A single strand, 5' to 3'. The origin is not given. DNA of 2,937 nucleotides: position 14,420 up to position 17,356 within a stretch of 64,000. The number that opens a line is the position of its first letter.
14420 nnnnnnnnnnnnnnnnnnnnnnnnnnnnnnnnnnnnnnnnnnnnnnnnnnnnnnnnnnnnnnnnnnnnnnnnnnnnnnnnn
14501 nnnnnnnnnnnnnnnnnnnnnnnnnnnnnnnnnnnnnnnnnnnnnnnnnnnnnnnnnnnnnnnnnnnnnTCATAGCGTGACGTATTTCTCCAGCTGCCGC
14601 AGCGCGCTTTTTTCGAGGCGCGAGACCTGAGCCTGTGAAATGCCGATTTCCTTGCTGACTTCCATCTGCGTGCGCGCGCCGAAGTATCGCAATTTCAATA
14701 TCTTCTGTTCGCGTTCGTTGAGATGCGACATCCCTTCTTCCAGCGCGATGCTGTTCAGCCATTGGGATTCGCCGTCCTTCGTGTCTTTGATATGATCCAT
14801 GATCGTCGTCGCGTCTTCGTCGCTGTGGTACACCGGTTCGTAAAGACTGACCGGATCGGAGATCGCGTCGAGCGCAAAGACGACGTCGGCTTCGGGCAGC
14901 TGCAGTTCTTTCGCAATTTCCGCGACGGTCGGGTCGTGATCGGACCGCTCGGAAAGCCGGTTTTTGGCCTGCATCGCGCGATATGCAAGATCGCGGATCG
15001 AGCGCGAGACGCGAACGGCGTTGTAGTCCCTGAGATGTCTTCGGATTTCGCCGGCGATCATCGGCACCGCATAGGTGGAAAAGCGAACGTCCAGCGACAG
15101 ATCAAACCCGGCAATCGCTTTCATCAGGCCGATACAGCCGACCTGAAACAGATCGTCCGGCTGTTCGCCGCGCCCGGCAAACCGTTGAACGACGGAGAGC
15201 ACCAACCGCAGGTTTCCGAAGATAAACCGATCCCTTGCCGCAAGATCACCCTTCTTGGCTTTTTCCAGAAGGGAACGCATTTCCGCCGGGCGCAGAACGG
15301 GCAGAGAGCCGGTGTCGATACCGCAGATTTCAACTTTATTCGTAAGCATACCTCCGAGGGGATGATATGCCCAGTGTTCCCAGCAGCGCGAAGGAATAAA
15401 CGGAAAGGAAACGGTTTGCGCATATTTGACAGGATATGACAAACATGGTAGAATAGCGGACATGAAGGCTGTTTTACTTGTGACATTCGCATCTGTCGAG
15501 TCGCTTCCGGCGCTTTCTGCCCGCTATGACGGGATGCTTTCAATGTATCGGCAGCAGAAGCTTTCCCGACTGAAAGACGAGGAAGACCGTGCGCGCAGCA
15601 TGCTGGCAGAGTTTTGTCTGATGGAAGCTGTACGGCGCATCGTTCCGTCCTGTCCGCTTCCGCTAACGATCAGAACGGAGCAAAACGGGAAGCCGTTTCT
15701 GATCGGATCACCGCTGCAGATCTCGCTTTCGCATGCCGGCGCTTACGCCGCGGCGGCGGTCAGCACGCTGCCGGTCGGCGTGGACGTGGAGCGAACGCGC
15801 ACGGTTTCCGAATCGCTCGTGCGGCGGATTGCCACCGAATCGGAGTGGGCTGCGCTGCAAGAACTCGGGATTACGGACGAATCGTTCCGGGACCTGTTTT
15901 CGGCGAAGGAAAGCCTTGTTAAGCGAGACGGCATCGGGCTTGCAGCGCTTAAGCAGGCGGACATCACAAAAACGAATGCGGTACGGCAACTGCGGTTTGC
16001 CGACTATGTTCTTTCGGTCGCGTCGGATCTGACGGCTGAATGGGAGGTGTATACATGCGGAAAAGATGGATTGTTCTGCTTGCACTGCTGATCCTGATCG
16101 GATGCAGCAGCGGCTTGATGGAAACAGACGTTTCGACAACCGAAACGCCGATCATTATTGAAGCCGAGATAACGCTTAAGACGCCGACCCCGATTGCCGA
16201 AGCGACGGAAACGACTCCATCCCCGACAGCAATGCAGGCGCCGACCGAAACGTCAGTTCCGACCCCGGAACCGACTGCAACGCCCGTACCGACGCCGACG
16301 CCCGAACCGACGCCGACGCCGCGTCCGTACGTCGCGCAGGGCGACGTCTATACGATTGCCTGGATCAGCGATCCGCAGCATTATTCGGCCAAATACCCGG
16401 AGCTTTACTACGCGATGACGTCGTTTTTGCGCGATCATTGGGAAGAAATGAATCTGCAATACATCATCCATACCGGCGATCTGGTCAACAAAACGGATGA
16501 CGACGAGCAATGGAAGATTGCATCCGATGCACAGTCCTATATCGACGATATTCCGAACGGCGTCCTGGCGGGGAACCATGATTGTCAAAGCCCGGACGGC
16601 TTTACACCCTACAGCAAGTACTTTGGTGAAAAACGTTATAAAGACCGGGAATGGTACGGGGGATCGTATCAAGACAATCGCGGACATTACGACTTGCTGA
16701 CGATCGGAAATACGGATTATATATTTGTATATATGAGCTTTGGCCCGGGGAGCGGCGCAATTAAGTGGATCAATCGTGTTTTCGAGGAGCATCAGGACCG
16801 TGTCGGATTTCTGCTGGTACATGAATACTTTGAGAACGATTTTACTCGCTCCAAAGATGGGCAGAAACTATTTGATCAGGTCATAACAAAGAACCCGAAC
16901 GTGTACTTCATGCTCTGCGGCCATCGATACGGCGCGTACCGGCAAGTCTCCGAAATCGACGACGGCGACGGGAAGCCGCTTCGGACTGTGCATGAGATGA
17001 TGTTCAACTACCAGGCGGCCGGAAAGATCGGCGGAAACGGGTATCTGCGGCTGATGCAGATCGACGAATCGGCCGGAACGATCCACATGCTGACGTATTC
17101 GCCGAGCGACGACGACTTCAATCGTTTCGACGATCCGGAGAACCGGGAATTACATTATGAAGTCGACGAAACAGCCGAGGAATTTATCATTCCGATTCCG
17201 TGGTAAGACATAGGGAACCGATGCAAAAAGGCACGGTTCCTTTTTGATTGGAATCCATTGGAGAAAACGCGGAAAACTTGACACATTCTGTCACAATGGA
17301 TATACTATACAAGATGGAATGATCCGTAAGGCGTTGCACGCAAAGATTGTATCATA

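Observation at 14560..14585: sigE and sigG are convergent, and their stop codons overlap by 6 nt, in place of the canonical co-directional spoIIGA-sigE-sigG arrangement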

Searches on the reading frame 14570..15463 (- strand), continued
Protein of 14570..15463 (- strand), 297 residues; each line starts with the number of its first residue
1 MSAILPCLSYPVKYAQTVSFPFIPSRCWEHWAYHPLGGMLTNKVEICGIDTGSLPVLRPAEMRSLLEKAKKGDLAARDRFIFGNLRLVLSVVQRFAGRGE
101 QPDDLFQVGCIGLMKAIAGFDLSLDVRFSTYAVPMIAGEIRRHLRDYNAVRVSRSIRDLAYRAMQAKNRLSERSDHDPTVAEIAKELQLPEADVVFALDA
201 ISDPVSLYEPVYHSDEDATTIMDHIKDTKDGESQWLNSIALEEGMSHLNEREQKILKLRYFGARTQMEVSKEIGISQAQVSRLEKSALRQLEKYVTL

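Call 19: find_encoding_contigs(protein=P0118, flank=5000, max_places=1)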
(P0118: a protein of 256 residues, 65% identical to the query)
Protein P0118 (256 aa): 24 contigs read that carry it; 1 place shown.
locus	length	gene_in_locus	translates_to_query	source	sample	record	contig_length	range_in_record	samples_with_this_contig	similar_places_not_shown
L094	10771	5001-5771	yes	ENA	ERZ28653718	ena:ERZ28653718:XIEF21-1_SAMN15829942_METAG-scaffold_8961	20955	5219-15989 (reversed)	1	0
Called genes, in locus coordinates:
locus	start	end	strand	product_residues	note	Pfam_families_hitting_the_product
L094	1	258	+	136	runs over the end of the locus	-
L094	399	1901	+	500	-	PF14821:Thr_synth_N, PF00291:PALP, PF24857:THR4_C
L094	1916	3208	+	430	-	PF10509:GalKase_gal_bdg, PF00288:GHMP_kinases_N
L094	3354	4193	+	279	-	PF03419:Peptidase_U4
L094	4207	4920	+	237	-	PF04542:Sigma70_r2, PF04545:Sigma70_r4, PF01381:HTH_3 (weak)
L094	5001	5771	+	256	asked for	PF04542:Sigma70_r2, PF04539:Sigma70_r3 (weak), PF08281:Sigma70_r4_2 (faint), PF04545:Sigma70_r4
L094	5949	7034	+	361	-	PF17853:GGDEF_2, PF13556:HTH_30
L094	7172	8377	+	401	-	PF13180:PDZ_2, PF17820:PDZ_6, PF03572:Peptidase_S41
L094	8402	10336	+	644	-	PF00884:Sulfatase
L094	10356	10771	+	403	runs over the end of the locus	PF12708:Pect-lyase_RHGA_epim (weak), PF00295:Glyco_hydro_28, PF13229:Beta_helix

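Call 49: list_cluster_members(proteins=[P0001, P0007, P0012, P0018, P0024, P0034, P0039, P0040, P0043, P0083])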
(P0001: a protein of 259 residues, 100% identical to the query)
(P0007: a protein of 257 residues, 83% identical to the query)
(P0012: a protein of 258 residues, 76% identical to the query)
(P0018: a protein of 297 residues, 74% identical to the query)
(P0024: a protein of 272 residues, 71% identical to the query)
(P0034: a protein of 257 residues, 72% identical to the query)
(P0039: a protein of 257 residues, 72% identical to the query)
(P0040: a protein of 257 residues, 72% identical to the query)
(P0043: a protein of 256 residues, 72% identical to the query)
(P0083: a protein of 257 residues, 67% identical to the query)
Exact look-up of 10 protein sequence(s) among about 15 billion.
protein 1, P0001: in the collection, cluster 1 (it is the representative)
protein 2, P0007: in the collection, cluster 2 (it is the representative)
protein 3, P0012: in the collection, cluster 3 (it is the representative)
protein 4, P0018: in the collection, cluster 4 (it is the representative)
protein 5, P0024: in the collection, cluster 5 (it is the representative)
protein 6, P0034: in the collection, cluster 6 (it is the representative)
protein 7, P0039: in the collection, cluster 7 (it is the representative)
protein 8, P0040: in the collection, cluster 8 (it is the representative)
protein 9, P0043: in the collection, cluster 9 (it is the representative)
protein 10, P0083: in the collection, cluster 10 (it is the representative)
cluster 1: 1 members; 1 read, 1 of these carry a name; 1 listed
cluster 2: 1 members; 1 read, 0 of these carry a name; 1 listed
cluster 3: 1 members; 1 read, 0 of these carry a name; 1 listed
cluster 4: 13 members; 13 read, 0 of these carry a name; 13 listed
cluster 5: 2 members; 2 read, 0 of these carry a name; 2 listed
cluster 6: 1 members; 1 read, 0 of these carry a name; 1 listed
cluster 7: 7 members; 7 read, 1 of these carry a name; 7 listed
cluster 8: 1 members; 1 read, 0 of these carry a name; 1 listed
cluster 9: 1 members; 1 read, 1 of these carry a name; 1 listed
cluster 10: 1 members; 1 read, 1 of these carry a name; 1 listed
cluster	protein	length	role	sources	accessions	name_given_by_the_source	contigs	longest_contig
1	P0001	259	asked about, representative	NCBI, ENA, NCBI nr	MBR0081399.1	MAG: RNA polymerase sporulation sigma factor SigG [Clostridia bacterium] | RNA polymerase sporulation sigma factor SigG [Clostridia bacterium]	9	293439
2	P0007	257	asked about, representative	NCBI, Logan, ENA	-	-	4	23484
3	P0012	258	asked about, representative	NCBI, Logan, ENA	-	-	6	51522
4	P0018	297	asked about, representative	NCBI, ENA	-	-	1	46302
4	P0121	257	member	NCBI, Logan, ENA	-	-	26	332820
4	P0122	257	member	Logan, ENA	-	-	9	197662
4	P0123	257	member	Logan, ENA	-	-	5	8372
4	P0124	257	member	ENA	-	-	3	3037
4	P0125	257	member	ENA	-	-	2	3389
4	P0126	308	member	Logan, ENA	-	-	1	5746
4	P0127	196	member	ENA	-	-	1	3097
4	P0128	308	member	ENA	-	-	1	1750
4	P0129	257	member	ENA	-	-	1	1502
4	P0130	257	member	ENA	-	-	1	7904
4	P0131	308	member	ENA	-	-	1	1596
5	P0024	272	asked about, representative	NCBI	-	-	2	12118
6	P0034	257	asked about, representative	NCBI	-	-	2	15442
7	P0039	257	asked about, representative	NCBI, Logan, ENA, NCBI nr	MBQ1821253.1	MAG: RNA polymerase sporulation sigma factor SigG [Clostridia bacterium] | RNA polymerase sporulation sigma factor SigG [Clostridia bacterium]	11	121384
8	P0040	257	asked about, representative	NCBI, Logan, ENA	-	-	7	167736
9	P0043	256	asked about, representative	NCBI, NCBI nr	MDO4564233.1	MAG: RNA polymerase sporulation sigma factor SigG [Clostridia bacterium] | RNA polymerase sporulation sigma factor SigG [Clostridia bacterium]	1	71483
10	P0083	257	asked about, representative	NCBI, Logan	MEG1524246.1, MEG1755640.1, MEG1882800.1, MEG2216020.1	MAG: RNA polymerase sporulation sigma factor SigG [Clostridia bacterium]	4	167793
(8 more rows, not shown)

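Call 50: search_protein_families(library=pfam, proteins=[L083:6360-7307:-, L092:6349-7266:-, L094:3354-4193:+], max_evalue=0.001)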
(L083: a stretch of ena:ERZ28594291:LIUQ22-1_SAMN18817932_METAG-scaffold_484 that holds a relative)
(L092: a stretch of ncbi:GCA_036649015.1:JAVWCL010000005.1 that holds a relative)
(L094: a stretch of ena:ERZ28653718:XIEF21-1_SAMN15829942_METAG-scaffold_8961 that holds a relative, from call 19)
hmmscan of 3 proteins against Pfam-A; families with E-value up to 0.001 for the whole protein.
L083:6360-7307:- (315 aa): 1 family
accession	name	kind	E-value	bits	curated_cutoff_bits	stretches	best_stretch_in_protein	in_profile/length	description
PF03419.18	Peptidase_U4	-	7.6e-26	91.5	28.4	1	6-194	5-189/284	Sporulation factor SpoIIGA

L092:6349-7266:- (305 aa): 1 family
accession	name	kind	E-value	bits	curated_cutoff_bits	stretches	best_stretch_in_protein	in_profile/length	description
PF03419.18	Peptidase_U4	-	2.9e-33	115.8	28.4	1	5-240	4-269/284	Sporulation factor SpoIIGA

L094:3354-4193:+ (279 aa): 1 family
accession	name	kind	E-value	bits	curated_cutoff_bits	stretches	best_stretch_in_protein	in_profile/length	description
PF03419.18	Peptidase_U4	-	8.1e-48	163.6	28.4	1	2-278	1-284/284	Sporulation factor SpoIIGA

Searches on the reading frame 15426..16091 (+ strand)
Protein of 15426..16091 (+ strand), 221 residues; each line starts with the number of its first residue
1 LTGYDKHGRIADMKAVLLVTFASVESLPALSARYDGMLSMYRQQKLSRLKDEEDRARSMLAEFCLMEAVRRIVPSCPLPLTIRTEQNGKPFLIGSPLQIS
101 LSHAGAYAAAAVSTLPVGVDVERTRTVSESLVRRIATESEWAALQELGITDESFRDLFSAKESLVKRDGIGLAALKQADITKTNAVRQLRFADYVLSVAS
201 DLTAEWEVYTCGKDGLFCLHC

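Call 3: search_protein_families(library=ncbifam, proteins=[window:15426-16091:+], max_evalue=0.00001)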
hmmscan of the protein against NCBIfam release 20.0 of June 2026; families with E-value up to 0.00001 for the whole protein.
window:15426-16091:+ (221 aa): 5 families
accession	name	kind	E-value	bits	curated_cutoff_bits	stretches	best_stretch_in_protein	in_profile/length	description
NF042922.1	4PPT_HetI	equivalog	1.5e-09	37.5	370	1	44-185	46-196/235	4'-phosphopantetheinyl transferase HetI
NF047349.1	4PPT_AusB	equivalog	7.5e-09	35.3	225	1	52-187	35-168/205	aureusimine biosynthesis 4'-phosphopantetheinyl transferase AusB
NF007604.0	PRK10251.1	equivalog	1.8e-06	27.7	169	1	97-184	87-178/209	enterobactin synthase subunit EntD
TIGR00556.1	pantethn_trn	domain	2.3e-06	27.7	45.35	0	115-180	3-80/128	phosphopantetheine--protein transferase domain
NF007676.0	PRK10351.1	equivalog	3.4e-06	26.8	174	1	76-197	46-174/195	4'-phosphopantetheinyl transferase AcpT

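Call 50: search_protein_families(library=pfam, proteins=[window:15462-16091:+], max_evalue=0.001)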
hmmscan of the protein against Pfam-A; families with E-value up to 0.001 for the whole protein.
window:15462-16091:+ (209 aa): 1 family
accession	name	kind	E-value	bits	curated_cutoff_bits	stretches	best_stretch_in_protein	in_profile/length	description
PF01648.25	ACPS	-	6.5e-13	49.1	25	1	104-175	1-83/111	4'-phosphopantetheinyl transferase superfamily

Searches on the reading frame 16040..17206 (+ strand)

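Call 3: search_protein_families(library=ncbifam, proteins=[window:16040-17206:+], max_evalue=0.00001)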
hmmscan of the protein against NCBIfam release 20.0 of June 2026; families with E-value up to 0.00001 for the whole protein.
window:16040-17206:+ (388 aa): 0 families

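Call 50: search_protein_families(library=pfam, proteins=[window:16040-17206:+], max_evalue=0.001)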
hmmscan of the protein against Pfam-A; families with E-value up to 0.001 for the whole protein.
window:16040-17206:+ (388 aa): 1 family
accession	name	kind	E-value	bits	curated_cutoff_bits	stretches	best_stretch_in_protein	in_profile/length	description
PF00149.33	Metallophos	-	2.2e-09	38.5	21.5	1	105-295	2-187/191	Calcineurin-like phosphoesterase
